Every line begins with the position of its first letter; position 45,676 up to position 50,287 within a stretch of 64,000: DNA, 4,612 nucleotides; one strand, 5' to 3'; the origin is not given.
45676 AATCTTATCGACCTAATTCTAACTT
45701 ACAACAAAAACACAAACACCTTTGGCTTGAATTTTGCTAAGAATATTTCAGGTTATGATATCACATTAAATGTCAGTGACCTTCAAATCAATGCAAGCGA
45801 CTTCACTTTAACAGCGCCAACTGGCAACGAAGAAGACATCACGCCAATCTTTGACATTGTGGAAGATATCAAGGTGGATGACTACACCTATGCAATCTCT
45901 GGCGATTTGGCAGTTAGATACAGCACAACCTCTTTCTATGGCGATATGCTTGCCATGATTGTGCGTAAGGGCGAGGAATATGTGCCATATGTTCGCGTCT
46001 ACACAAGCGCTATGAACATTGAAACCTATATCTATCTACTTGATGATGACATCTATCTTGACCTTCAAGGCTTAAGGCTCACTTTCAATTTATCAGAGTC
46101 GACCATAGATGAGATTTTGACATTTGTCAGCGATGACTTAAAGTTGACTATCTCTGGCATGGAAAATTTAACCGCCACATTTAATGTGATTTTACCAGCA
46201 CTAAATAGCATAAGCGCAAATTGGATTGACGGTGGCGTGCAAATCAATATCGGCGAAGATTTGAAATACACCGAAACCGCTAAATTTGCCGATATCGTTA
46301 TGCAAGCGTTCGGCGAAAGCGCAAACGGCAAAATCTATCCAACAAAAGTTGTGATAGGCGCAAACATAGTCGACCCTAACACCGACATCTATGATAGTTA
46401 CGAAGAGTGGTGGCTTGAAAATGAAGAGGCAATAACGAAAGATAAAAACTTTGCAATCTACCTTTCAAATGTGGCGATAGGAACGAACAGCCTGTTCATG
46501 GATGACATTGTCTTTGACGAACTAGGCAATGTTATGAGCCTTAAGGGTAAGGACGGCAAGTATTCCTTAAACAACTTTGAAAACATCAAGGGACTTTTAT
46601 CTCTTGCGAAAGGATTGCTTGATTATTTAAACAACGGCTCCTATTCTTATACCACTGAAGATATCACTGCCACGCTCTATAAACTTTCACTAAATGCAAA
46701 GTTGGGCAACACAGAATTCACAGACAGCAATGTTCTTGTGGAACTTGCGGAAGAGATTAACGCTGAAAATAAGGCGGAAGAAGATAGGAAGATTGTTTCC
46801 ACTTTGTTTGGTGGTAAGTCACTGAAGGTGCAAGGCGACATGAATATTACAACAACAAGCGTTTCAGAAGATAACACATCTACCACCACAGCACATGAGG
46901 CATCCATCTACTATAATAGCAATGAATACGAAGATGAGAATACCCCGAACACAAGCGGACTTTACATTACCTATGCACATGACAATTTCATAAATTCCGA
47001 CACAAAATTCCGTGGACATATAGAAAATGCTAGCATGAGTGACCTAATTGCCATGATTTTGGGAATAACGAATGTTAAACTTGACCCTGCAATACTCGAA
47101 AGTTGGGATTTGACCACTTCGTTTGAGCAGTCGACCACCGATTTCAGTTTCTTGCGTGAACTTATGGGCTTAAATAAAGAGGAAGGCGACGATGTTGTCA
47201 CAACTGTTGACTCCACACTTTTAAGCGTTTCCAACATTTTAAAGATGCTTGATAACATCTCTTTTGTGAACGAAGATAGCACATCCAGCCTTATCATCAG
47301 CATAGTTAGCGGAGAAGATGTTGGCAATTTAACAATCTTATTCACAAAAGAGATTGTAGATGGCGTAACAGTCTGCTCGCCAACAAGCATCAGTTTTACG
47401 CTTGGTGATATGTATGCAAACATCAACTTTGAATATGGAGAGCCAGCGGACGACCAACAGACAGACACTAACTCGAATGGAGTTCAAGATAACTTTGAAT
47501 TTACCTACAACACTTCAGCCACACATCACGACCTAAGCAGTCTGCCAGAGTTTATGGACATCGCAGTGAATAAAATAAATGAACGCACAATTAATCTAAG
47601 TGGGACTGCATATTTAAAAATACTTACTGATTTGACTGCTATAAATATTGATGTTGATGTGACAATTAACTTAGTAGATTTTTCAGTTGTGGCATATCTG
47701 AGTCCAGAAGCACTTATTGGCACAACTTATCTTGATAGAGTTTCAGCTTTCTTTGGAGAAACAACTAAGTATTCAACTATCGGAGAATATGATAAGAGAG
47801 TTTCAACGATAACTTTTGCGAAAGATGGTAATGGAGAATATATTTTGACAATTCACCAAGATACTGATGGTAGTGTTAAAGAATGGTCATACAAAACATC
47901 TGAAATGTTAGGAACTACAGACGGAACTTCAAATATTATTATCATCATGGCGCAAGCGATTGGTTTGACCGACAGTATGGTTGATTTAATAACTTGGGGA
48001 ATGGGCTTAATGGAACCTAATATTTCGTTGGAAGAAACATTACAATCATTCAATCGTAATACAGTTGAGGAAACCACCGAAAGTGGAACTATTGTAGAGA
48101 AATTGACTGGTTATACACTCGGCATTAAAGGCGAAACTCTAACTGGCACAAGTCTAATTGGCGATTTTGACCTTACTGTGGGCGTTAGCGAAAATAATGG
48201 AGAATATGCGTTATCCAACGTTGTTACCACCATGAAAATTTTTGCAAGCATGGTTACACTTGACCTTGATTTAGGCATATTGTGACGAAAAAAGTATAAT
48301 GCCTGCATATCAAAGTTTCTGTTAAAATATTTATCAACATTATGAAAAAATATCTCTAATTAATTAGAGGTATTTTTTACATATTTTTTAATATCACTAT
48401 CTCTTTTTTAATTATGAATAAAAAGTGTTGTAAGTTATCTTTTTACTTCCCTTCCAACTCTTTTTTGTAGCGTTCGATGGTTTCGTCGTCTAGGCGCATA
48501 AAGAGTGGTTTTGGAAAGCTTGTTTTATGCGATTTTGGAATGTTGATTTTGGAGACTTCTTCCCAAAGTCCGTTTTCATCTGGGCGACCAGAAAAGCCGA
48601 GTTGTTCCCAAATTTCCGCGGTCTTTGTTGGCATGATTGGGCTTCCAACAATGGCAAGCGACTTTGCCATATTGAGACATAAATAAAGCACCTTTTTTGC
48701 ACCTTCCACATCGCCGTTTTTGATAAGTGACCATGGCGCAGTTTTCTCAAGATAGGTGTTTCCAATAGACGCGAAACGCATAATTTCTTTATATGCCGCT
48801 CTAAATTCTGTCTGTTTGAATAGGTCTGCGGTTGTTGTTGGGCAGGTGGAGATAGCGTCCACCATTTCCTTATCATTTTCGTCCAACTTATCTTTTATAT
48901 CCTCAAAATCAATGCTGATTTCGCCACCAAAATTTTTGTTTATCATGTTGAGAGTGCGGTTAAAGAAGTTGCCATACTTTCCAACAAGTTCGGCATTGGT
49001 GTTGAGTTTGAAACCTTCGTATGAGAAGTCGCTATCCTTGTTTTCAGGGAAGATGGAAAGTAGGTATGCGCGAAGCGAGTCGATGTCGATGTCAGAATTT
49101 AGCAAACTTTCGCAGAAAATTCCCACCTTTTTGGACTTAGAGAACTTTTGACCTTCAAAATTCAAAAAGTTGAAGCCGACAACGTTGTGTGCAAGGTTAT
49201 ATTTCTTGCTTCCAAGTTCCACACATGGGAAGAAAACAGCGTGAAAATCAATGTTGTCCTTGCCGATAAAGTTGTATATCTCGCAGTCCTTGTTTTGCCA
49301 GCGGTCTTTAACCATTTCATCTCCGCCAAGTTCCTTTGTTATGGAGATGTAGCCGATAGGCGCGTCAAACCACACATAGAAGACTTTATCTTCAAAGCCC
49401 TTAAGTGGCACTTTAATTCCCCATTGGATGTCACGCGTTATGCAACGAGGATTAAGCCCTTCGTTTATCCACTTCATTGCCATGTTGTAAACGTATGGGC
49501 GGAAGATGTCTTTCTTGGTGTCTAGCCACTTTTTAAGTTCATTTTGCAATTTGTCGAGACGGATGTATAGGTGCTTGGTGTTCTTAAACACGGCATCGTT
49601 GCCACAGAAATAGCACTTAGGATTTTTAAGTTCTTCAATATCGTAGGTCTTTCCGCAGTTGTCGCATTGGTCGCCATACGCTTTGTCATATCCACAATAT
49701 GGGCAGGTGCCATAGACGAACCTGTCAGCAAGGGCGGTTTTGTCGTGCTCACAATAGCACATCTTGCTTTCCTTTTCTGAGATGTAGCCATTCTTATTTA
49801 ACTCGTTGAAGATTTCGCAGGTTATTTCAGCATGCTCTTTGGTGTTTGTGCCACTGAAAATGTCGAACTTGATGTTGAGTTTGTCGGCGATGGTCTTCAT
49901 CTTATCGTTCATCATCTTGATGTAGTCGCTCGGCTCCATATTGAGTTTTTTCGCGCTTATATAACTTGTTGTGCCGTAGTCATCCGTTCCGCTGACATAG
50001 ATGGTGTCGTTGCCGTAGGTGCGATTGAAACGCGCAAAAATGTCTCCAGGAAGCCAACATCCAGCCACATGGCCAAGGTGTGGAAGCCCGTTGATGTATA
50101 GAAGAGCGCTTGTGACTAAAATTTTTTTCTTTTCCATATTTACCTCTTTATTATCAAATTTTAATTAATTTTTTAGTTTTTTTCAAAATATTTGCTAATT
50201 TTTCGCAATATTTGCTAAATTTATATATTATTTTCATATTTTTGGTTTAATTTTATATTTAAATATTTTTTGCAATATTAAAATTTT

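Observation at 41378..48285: Two-gene envelope module: 322-aa anchored protein plus 1971-aa anchored beta-rich giant of unknown family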

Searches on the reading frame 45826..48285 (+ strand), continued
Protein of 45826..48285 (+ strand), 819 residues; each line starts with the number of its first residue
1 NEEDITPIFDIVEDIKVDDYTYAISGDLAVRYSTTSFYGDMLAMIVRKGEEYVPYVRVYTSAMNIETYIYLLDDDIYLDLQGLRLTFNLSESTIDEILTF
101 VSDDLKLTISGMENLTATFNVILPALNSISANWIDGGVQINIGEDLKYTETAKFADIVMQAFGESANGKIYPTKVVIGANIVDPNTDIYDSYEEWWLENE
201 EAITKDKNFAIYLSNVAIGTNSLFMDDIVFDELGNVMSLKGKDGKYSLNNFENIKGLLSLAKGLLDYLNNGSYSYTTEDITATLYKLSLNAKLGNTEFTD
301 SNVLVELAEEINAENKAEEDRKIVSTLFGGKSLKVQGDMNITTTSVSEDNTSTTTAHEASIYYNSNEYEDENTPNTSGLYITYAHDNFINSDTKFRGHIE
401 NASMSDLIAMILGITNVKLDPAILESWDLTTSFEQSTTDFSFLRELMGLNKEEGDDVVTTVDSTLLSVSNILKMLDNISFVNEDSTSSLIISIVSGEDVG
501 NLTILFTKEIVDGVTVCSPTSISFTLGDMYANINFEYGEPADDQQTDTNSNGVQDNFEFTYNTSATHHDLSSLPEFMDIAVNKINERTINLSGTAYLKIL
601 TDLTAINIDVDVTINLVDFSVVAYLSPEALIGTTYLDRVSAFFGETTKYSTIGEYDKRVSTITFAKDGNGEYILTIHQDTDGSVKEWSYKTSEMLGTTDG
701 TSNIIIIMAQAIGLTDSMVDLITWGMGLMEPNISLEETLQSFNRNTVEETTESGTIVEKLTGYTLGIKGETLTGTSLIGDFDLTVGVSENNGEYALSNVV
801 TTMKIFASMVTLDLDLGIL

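Call 69: search_protein_families(library=pfam, alignment_id=A3, max_evalue=10)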
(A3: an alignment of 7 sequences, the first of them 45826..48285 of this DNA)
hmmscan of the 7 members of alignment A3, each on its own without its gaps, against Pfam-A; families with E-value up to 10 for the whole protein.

A. member 1, window:45826-48285:+ (819 aa): 2 families
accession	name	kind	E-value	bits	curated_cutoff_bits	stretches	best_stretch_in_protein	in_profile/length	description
PF23409.1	Beta-prop_EML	-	0.0017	18.4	88.2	1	646-708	53-115/267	Echinoderm microtubule-associated protein first beta-propeller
PF25755.1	Phage_T3_1_05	-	0.089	13.2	27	1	652-696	25-67/73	Enterobacteria phage T3 gene 1.05 protein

B. families by the number of members that match (of 7 scanned): 7 families
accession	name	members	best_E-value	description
PF23409.1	Beta-prop_EML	2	0.0017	Echinoderm microtubule-associated protein first beta-propeller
PF15200.11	KRTDAP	1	0.07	Keratinocyte differentiation-associated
PF25755.1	Phage_T3_1_05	1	0.089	Enterobacteria phage T3 gene 1.05 protein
PF00015.26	MCPsignal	1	0.096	Methyl-accepting chemotaxis protein (MCP) signalling domain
PF04513.17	Baculo_PEP_C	1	0.41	Baculovirus polyhedron envelope protein, PEP, C terminus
PF18003.7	DUF3823_C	1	1.3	Domain of unknown function (DUF3823_C)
PF18994.6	Prophage_tailD1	1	5.4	Prophage endopeptidase tail N-terminal domain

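Call 93: fold_search(model_id=the predicted structure, library=viral)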
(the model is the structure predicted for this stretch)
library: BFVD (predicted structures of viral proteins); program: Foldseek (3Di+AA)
matches with E <= 10: 1044; with E <= 0.001: 8
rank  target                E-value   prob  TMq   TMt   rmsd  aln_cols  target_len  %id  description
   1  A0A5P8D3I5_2          1.1e-06  0.69  0.08  0.07  32.8       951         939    8  (no name in the UniProt tables at hand)
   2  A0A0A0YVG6            6.6e-05  0.21  0.07  0.06  36.5       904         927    9  Uncharacterized protein [Erwinia phage phiEa2809]
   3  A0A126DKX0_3          1.2e-04  0.18  0.07  0.06  70.2      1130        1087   10  (no name in the UniProt tables at hand)
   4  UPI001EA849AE         2.9e-04  0.11  0.06  0.05  41.1      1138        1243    9  (no name look-up for this kind of identifier)
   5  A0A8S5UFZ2            3.7e-04  0.28  0.06  0.10  28.1       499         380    9  Beta clamp protein [Myoviridae sp. ctshb19]
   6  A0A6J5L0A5            4.8e-04  0.16  0.07  0.05  30.2       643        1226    9  Uncharacterized protein [uncultured Caudovirales phage]
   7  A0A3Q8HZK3            8.8e-04  0.16  0.08  0.07  37.5       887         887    9  (no name in the UniProt tables at hand)
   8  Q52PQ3                8.8e-04  0.12  0.06  0.04  38.5       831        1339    7  Possible phage tail protein [Xanthomonas phage Xp15]
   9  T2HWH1                1.1e-03  0.25  0.08  0.12  27.9       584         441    9  NSs protein [Lisianthus necrotic ringspot virus]
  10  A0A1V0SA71            1.3e-03  0.23  0.09  0.11  25.8       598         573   10  Uncharacterized protein [Catovirus CTV1]
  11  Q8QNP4                1.5e-03  0.15  0.08  0.07  32.2       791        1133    8  EsV-1-17 [Ectocarpus siliculosus virus 1 (isolate New Zealand/Kaikoura/1988)]
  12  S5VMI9                1.5e-03  0.11  0.05  0.04  29.0       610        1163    9  Putative adhesin [Pseudomonas phage PaBG]
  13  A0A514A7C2            1.8e-03  0.47  0.07  0.10  33.4       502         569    9  (no name in the UniProt tables at hand)
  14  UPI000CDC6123         1.8e-03  0.14  0.05  0.06  23.7       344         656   13  (no name look-up for this kind of identifier)
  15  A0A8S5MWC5            2.0e-03  0.16  0.06  0.09  30.9       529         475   10  Uncharacterized protein [Myoviridae sp. ct3wi9]
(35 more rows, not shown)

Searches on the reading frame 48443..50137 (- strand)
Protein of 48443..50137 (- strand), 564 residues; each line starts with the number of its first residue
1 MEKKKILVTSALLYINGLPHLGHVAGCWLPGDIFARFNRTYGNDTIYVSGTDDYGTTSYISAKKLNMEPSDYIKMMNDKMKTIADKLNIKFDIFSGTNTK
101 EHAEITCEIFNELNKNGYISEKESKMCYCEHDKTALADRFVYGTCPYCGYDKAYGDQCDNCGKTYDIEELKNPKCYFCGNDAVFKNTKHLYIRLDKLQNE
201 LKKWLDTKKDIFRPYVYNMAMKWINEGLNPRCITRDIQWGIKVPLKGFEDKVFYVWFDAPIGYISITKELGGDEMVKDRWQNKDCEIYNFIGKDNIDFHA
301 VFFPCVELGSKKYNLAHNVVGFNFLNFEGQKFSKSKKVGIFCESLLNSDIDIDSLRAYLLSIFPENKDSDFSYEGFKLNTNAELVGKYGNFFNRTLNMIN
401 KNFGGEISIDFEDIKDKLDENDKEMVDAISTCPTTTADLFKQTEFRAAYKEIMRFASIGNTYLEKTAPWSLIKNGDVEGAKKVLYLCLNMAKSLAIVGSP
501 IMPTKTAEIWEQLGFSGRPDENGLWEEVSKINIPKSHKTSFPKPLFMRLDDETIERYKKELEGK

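Call 9: search_protein_families(library=pfam, proteins=[window:48443-50137:-], max_evalue=0.1)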
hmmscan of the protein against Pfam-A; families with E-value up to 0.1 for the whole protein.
window:48443-50137:- (564 aa): 7 families
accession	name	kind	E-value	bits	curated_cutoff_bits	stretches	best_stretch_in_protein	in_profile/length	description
PF09334.17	tRNA-synt_1g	-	8.4e-137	456.5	20.1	1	6-396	1-391/391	tRNA synthetases class I (M)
PF19303.5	Anticodon_3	-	3.1e-16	60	23.5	1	419-563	8-149/152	Anticodon binding domain of methionyl tRNA ligase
PF00133.28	tRNA-synt_1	-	1.2e-13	51.1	22.7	1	14-245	33-245/414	tRNA synthetases class I (I, L, M and V)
PF08264.19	Anticodon_1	-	1.4e-07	32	25.1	1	422-518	1-89/148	Anticodon-binding domain of tRNA ligase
PF01406.26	tRNA-synt_1e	-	0.00049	20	27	0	16-126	20-128/301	tRNA synthetases class I (C) catalytic domain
PF18912.6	DZR_2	-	0.024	14.9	27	1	144-181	9-45/56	Double zinc ribbon domain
PF09922.15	LiaF-like_C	-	0.025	14.9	29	1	271-304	3-36/114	Cell wall-active antibiotics response LiaF, C-terminal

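Call 10: search_protein_families(library=ncbifam, proteins=[window:48443-50137:-], max_evalue=0.1)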
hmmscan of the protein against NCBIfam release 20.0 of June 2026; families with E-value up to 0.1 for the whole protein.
window:48443-50137:- (564 aa): 17 families
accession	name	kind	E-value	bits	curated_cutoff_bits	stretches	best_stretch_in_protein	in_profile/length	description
NF001100.0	PRK00133.1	equivalog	3.4e-178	594.3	587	1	2-562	3-544/676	methionine--tRNA ligase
TIGR00398.1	metG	equivalog_domain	4.9e-151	504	336.35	1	6-549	1-529/530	methionine--tRNA ligase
NF008900.0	PRK12267.1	equivalog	3.7e-88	296.6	598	1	2-560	2-521/648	methionine--tRNA ligase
NF008859.0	PRK11893.2-1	equivalog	3.8e-51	174.6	553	1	14-378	12-375/498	methionine--tRNA ligase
NF008860.0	PRK11893.2-2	equivalog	8.5e-51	173.5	761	2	7-265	4-259/583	methionine--tRNA ligase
NF008863.0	PRK11893.2-5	equivalog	3.6e-35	121.6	551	1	3-524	4-495/531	methionine--tRNA ligase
NF008861.0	PRK11893.2-3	equivalog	3.3e-22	78.8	633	2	8-173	9-177/496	methionine--tRNA ligase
TIGR00396.1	leuS_bact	equivalog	1.5e-17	63.1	548.4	2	2-149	27-178/843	leucine--tRNA ligase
TIGR00422.1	valS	equivalog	1.2e-14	53.3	612.1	3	328-514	523-700/863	valine--tRNA ligase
NF004349.1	PRK05729.1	equivalog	1.3e-14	53.4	704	3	328-516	513-686/860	valine--tRNA ligase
NF009687.0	PRK13208.1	equivalog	1.9e-14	52.8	738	2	14-138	48-186/801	valine--tRNA ligase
TIGR00392.1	ileS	equivalog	2.6e-13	49.1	621.4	2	325-515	605-791/861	isoleucine--tRNA ligase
NF008957.0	PRK12300.1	subfamily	2.9e-13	48.7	677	2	2-88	30-115/946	leucine--tRNA ligase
TIGR00395.1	leuS_arch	equivalog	4.2e-06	25.1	648.5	1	2-77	23-97/938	leucine--tRNA ligase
NF000540.1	alt_ValS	exception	0.00087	17.3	900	0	17-56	46-84/827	valine--tRNA ligase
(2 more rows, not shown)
